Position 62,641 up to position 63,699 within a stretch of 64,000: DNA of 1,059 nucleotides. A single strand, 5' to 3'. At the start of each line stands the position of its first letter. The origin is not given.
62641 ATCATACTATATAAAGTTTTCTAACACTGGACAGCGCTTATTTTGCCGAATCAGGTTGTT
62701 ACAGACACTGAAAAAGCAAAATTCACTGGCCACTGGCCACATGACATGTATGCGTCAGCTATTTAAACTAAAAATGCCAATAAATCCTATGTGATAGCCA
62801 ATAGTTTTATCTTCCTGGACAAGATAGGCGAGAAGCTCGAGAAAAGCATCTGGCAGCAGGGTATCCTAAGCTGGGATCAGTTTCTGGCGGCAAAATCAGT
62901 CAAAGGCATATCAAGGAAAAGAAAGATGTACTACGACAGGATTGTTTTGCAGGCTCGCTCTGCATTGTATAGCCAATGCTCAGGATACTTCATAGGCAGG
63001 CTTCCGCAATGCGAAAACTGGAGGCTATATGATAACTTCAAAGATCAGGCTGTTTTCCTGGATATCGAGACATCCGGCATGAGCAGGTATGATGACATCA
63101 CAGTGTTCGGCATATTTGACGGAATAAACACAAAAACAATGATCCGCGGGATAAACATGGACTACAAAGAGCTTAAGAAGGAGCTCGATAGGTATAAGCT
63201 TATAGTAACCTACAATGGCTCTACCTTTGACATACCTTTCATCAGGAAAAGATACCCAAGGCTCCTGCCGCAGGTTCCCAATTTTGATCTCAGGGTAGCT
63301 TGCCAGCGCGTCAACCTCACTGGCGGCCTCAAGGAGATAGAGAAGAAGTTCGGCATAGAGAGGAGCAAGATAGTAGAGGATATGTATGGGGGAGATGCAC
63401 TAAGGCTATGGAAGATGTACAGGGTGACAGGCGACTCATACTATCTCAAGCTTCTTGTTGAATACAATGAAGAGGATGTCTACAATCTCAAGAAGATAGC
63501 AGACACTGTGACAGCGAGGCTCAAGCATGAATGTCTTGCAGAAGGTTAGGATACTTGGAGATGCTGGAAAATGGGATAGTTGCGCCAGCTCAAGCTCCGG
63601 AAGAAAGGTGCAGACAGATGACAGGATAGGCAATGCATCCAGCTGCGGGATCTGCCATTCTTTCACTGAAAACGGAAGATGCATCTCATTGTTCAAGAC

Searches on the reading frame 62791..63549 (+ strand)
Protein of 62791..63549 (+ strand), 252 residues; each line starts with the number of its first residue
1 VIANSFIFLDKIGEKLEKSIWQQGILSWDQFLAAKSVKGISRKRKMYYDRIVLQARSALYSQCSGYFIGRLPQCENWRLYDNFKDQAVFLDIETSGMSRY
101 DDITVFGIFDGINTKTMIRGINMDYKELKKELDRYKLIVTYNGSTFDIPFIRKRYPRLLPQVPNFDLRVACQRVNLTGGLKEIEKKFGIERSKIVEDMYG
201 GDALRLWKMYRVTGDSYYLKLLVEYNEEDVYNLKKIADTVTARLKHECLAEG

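Call 91: search_protein_families(library=pfam, proteins=[window:62791-63549:+], max_evalue=0.001)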
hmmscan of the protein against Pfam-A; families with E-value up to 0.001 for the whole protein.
window:62791-63549:+ (252 aa): 1 family
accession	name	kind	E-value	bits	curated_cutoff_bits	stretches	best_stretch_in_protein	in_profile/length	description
PF13482.12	RNase_H_2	-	1e-32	113.8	22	1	88-240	1-164/165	RNase_H superfamily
